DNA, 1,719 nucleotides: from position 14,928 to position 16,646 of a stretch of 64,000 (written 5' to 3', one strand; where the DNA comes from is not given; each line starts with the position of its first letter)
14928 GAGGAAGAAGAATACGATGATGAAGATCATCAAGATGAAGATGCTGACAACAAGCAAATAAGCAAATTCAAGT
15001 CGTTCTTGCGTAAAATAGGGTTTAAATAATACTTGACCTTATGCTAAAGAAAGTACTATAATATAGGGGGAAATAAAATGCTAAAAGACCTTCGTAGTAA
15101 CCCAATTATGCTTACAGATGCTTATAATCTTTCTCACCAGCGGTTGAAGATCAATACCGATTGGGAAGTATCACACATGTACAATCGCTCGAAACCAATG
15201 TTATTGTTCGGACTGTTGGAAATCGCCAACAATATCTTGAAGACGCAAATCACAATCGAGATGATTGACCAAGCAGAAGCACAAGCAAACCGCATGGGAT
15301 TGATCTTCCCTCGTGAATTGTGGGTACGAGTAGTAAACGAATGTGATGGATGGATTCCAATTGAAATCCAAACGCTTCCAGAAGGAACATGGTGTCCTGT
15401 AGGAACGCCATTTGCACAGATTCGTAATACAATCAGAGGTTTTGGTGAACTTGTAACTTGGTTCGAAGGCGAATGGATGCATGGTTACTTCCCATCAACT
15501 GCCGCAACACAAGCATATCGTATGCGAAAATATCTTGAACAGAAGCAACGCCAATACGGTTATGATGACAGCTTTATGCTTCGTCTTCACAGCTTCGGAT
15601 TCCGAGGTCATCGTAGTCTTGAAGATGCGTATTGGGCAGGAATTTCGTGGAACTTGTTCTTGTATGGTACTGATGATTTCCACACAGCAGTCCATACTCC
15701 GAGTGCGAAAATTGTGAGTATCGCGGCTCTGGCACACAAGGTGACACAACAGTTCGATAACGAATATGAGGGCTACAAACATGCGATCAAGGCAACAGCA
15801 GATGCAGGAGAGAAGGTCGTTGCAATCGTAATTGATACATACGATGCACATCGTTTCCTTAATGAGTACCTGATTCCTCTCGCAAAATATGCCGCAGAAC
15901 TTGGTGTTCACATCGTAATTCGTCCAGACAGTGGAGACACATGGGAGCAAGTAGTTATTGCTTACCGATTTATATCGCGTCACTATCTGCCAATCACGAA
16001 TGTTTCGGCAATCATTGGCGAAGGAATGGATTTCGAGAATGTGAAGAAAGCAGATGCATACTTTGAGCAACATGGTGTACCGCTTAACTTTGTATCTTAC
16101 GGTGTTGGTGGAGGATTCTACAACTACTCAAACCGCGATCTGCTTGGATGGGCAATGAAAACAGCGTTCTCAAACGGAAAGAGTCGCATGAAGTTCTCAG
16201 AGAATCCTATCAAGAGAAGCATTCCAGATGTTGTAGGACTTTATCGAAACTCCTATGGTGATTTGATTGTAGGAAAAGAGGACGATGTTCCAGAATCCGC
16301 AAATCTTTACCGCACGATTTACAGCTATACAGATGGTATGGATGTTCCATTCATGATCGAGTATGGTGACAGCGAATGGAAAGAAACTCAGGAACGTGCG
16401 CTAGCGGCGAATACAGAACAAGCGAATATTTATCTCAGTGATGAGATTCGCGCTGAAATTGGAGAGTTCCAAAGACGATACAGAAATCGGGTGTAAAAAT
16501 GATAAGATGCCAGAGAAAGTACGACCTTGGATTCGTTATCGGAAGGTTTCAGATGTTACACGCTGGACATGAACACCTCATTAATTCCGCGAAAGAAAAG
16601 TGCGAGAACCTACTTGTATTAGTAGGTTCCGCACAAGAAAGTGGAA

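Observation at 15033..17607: Complete NAD+ salvage/reconstitution module (NadV + NMNAT + Nudix) in the early region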

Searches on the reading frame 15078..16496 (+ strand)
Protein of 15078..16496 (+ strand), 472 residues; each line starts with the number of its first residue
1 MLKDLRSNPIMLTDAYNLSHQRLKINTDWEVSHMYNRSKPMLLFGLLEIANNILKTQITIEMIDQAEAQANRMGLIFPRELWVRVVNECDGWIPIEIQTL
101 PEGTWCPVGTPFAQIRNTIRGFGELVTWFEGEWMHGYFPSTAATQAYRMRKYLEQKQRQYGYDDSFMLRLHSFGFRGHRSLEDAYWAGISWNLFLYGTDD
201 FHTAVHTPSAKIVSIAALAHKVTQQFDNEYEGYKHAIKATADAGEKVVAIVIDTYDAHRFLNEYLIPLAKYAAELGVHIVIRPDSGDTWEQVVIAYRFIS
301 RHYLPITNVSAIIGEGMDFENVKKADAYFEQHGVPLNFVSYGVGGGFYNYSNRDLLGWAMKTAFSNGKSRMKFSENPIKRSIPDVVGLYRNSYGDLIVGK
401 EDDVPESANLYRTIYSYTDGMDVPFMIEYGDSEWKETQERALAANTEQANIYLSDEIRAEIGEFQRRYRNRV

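Call 3: search_protein_families(library=pfam, proteins=[window:15078-16496:+], max_evalue=0.01)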
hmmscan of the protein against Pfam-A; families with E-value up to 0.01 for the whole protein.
window:15078-16496:+ (472 aa): 2 families
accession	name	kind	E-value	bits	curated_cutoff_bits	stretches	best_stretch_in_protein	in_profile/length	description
PF04095.22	NAPRTase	-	1.1e-12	48.7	20.8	1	169-363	2-194/239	Nicotinate phosphoribosyltransferase (NAPRTase) family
PF18127.6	NAMPT_N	-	1.7e-05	25.5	25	1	10-97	3-98/98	Nicotinamide phosphoribosyltransferase, N-terminal domain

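Call 4: search_protein_families(library=ncbifam, proteins=[window:15078-16496:+], max_evalue=0.01)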
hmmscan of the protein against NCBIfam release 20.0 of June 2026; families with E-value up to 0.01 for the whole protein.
window:15078-16496:+ (472 aa): 6 families
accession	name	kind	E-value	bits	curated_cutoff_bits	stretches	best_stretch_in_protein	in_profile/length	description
NF006629.0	PRK09198.1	equivalog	4.5e-54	183.9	405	1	6-379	4-403/465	nicotinate phosphoribosyltransferase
TIGR01513.1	NAPRTase_put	equivalog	1e-12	47.7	297.4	1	211-393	186-356/452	nicotinate phosphoribosyltransferase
NF006696.0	PRK09243.1-3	equivalog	1.1e-06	27.6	503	1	169-394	157-364/451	nicotinate phosphoribosyltransferase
NF006695.0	PRK09243.1-2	equivalog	2.6e-05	23.1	469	1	211-398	192-378/480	nicotinate phosphoribosyltransferase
NF006694.0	PRK09243.1-1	equivalog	0.0012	17.5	663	1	172-287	156-264/485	nicotinate phosphoribosyltransferase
NF003704.0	PRK05321.1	subfamily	0.0022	17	379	1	149-382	149-376/398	nicotinate phosphoribosyltransferase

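Call 5: search_protein_families(library=phrogs, proteins=[window:15078-16496:+], max_evalue=0.001)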
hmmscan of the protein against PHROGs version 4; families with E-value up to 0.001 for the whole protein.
window:15078-16496:+ (472 aa): 4 families
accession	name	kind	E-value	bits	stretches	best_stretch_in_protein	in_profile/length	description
phrog_448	-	other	4.2e-56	191.8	1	6-418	12-478/500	nicotinamide phosphoribosyl transferase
phrog_16547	-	other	4.3e-15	56.7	1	73-262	94-299/315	nicotinamide phosphoribosyl transferase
phrog_12872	-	other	1.7e-05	24.7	1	214-310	238-336/547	nicotinamide phosphoribosyl transferase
phrog_15800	-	other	2.2e-05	25.1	0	228-293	13-75/322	nicotinamide phosphoribosyl transferase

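Call 9: search_dna_similar(query=window:15078-16493:+, collection=phages, mode=protein, max_rows=40)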
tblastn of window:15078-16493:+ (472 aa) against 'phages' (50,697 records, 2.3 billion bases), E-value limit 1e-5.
Records with a match: 1767; places in all: 1767; records where one place covers at least 80% of the query: 311.
Best place of each record, by identity: <60% 1767.
By first word of the organism name: Vibrio 220; Staphylococcus 191; Pseudomonas 171; Klebsiella 166; Escherichia 166; Mycobacterium 104; Salmonella 99; Aeromonas 96; Bacillus 84; Listeria 54; and 66 more.
By host as written in the record: - 228; Klebsiella pneumoniae 81; Staphylococcus aureus 79; Mycobacterium smegmatis mc2 155 65; Pseudomonas aeruginosa 51; Escherichia coli 47; Listeria monocytogenes 43; Vibrio harveyi BAA-1116 36; and 437 more.
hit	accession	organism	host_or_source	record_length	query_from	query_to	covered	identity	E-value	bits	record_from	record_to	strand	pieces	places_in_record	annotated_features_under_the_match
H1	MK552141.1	Burkholderia phage BcepSauron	Burkholderia cenocepacia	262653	13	415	85%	29.0%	7e-37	150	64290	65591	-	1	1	phosphoribosyltransferase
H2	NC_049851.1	Burkholderia phage BcepSauron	Burkholderia cenocepacia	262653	13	415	85%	29.0%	7e-37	150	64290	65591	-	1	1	nicotinamide phosphoribosyl transferase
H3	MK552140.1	Burkholderia phage BcepSaruman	Burkholderia cenocepacia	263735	13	415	85%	29.0%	2e-36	149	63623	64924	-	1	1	nicotinate phosphoribosyltransferase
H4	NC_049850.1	Burkholderia phage BcepSaruman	Burkholderia cenocepacia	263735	13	415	85%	29.0%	2e-36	149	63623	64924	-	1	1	nicotinamide phosphoribosyl transferase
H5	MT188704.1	Mesorhizobium phage Cp1R7A-A1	Mesorhizobium loti R7ANS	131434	8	424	88%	28.0%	3e-28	124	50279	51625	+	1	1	nicotinamide phosphoribosyl transferase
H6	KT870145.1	Roseobacter phage DSS3P8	Ruegeria pomeroyi DSS-3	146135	8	415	86%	28.6%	1e-22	107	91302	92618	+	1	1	nicotinamide phosphoribosyltransferase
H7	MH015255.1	Ruegeria phage vB_RpoS-V10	Ruegeria pomeroyi DSS-3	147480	8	415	86%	28.6%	2e-22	107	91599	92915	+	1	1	nicotinate phosphoribosyltransferase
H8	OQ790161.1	Xanthomonas phage RTH11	Xanthomonas sp.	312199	2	444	94%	26.1%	4e-24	112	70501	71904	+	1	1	nicotinate phosphoribosyltransferase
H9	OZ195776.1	Vibrio phage D479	Seawater and oysters mix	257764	8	449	94%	26.0%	4e-20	100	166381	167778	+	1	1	nicotinamide phosphoribosyl transferase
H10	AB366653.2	Ralstonia phage phiRSL1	-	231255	13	442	91%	26.0%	1e-23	110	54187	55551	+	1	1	pncB: nicotinate phosphoribosyltransferase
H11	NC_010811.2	Ralstonia phage phiRSL1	-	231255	13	442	91%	26.0%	1e-23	110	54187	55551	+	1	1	pncB: nicotinamide phosphoribosyl transferase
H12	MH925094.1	Vibrio phage VspSw_1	Vibrio sp.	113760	5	415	87%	27.1%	8e-26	117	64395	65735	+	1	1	nicotinamide phosphoribosyltransferase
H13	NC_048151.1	Vibrio phage VspSw_1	Vibrio sp.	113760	5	415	87%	27.1%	8e-26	117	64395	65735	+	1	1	nicotinamide phosphoribosyl transferase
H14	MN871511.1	Vibrio phage vspsw1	Vibrio.sp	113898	5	415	87%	27.1%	8e-26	117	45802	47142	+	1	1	record has no annotation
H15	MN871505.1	Vibrio phage ValDsh2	V.alginolyticus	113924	5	415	87%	27.1%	8e-26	117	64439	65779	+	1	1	record has no annotation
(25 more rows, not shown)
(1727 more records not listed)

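Call 10: search_solved_structures(query=window:15078-16493:+, show_alignments=1)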
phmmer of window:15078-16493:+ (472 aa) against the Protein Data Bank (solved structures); distinct sequences matched with E-value up to 0.001: 33.
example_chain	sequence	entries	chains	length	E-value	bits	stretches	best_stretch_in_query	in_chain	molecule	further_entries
7yqo_A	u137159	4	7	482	2.4e-24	89.1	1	8-362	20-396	Pre-B cell enhancing factor related protein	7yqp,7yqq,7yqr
6tac_A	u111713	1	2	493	5.6e-24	87.9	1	7-401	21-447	Nicotinamide phosphoribosyltransferase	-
2h3b_A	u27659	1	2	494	2.2e-22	82.6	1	40-401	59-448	Nicotinamide phosphoribosyltransferase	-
2gvl_A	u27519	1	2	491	3.1e-22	82.1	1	40-401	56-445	Nicotinamide phosphoribosyltransferase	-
2h3d_A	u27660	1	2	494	3.2e-22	82.1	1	40-401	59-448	Nicotinamide phosphoribosyltransferase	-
7q8t_A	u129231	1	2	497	3.3e-22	82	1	40-401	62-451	Nicotinamide phosphoribosyltransferase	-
3dgr_A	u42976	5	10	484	3.4e-22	82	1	40-401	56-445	Nicotinamide phosphoribosyltransferase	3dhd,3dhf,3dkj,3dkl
2gvg_A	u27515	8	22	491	3.4e-22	81.9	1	40-401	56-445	Nicotinamide phosphoribosyltransferase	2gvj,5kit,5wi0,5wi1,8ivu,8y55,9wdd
6e68_A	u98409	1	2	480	3.5e-22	81.9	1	40-401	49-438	Nicotinamide phosphoribosyltransferase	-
7ppe_A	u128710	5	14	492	3.5e-22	81.9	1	40-401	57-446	Nicotinamide phosphoribosyltransferase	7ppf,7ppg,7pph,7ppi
5u2m_A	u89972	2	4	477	3.5e-22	81.9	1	40-401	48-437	Nicotinamide phosphoribosyltransferase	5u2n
5lx3_A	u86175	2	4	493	3.5e-22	81.9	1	40-401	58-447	Nicotinamide phosphoribosyltransferase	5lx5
5nsd_A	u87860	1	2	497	3.6e-22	81.9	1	40-401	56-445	Nicotinamide phosphoribosyltransferase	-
5upe_A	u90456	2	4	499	3.6e-22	81.9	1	40-401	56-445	Nicotinamide phosphoribosyltransferase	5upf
2e5b_A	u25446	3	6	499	3.7e-22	81.9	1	40-401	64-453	Nicotinamide phosphoribosyltransferase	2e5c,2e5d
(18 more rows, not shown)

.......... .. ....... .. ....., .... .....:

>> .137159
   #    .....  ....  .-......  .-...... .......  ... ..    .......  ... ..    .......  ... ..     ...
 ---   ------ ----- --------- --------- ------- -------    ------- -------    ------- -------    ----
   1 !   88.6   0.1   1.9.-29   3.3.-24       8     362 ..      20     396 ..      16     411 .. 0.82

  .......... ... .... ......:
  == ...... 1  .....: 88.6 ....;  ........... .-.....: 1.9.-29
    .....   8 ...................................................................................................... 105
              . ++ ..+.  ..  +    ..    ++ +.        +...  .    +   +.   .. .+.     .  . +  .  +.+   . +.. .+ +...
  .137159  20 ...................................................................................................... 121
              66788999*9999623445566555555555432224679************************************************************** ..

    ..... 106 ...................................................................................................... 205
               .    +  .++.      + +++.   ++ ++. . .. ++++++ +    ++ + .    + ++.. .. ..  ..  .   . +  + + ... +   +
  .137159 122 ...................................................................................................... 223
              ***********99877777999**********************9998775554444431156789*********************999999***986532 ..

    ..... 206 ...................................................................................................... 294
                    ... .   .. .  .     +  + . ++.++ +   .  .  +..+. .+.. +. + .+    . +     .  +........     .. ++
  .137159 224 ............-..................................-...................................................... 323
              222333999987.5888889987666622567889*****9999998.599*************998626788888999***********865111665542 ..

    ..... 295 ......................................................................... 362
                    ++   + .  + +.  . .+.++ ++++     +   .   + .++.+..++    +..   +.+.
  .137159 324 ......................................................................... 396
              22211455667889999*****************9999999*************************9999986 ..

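Call 23: find_encoding_contigs(protein=window:15078-16496:+, flank=10000, max_places=6)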
Protein window:15078-16496:+ (472 aa): 9 contigs read that carry it; 5 places shown.
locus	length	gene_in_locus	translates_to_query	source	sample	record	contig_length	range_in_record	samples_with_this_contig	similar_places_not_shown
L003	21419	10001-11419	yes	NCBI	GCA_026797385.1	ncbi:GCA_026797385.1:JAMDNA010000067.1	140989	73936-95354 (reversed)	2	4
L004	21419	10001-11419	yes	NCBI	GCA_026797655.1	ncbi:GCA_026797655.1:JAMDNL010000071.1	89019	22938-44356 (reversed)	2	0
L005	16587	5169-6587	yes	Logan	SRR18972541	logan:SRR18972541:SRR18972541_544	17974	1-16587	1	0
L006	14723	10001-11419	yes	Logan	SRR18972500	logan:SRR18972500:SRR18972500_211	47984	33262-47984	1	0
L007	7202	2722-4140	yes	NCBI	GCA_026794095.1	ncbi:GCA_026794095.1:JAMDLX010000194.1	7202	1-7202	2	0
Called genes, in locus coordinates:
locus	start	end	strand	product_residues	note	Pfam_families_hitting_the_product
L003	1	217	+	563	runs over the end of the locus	PF01368:DHH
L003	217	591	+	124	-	PF07972:Flavodoxin_NdrI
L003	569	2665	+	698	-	PF08343:RNR_N, PF00317:Ribonuc_red_lgN, PF02867:Ribonuc_red_lgC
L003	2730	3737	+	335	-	PF00268:Ribonuc_red_sm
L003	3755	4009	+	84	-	PF00085:Thioredoxin, PF13098:Thioredoxin_2 (weak)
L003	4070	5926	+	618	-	PF13597:NRDD, PF11230:YjjI-like (faint), PF01228:Gly_radical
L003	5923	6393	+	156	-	PF13353:Fer4_12, PF04055:Radical_SAM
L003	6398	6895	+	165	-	PF05014:Nuc_deoxyrib_tr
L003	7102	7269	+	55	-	-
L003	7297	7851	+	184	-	-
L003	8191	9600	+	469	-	PF14284:PcfJ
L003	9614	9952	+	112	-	-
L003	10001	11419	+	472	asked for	PF04095:NAPRTase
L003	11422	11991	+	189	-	PF01467:CTP_transf_like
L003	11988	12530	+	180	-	PF00293:NUDIX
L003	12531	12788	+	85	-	-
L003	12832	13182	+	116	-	-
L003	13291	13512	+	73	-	-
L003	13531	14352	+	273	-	-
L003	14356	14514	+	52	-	-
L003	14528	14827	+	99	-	-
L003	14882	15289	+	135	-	PF09424:YqeY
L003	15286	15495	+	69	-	-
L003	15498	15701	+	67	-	-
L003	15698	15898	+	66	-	-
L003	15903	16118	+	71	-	-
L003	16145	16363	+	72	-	-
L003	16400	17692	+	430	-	PF01068:DNA_ligase_A_M, PF14743:DNA_ligase_OB_2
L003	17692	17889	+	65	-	PF10782:zf-C2HCIx2C (weak)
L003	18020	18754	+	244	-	PF00692:dUTPase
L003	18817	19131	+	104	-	-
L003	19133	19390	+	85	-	-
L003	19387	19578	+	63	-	-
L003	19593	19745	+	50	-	-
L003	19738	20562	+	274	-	PF01145:Band_7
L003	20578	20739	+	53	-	-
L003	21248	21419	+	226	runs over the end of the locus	-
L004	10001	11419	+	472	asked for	PF04095:NAPRTase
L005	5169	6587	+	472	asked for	PF04095:NAPRTase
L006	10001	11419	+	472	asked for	PF04095:NAPRTase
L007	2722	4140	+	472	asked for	PF04095:NAPRTase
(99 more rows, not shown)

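Call 31: find_homologous_proteins(query=window:15078-16493:+, max_evalue=1e-10)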
Query window:15078-16493:+ (472 aa): 356 proteins with E <= 1e-10 among 4242 candidates; the best 120 are listed.
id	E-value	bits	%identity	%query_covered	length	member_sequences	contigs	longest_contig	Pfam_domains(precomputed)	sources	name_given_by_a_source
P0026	0.0e+0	1102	100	100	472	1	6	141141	PF04095.23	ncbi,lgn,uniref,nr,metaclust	ncbi:nicotinamide phosphoribosyltransferase domain-containing protein [Paenibacillus alvei]|uniref:n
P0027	3.1e-279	944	85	100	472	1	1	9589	PF04095.23,PF18127.7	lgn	-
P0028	3.6e-275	931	85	100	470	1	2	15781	PF04095.23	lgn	-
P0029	3.9e-274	928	83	100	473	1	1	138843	PF04095.23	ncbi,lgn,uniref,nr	ncbi:nicotinate phosphoribosyltransferase [Paenibacillus odorifer]|uniref:nicotinamide phosphoribosy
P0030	4.7e-269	911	83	100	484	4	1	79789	PF04095.23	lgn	-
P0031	5.2e-259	878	79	100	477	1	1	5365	PF04095.23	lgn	-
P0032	1.2e-250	850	77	100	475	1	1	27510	PF04095.23,PF18127.7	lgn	-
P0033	1.7e-250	850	76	100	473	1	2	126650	PF04095.23,PF18127.7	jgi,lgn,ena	-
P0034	2.0e-247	840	74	100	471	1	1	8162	PF04095.23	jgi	jgi:nicotinamide phosphoribosyltransferase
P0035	4.6e-247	838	75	99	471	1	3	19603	PF04095.23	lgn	-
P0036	9.1e-247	837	75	100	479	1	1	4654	PF04095.23,PF18127.7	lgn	-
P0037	6.0e-246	835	74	100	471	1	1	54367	PF04095.23,PF18127.7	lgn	-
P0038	1.1e-245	834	77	99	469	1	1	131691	PF04095.23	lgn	-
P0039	1.9e-244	830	75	99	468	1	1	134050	PF04095.23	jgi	jgi:nicotinamide phosphoribosyltransferase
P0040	2.9e-243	826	73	100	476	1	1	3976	PF04095.23,PF18127.7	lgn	-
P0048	1.1e-233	794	72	100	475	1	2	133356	PF04095.23,PF18127.7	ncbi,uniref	ncbi:nicotinamide phosphoribosyltransferase domain-containing protein [Brevibacillus laterosporus]|u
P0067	3.4e-188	644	60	99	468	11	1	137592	PF04095.23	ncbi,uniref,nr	ncbi:nicotinamide phosphoribosyltransferase domain-containing protein [Bacillus wiedmannii]|uniref:n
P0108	2.4e-171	589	56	99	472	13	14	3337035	PF04095.23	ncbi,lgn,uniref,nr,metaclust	ncbi:nicotinamide phosphoribosyltransferase domain-containing protein [Bacillus methanolicus]|uniref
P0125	4.6e-162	558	54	99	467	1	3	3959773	PF04095.23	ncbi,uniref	ncbi:nicotinate phosphoribosyltransferase [Paenibacillus xanthanilyticus]|uniref:Nicotinamide phosph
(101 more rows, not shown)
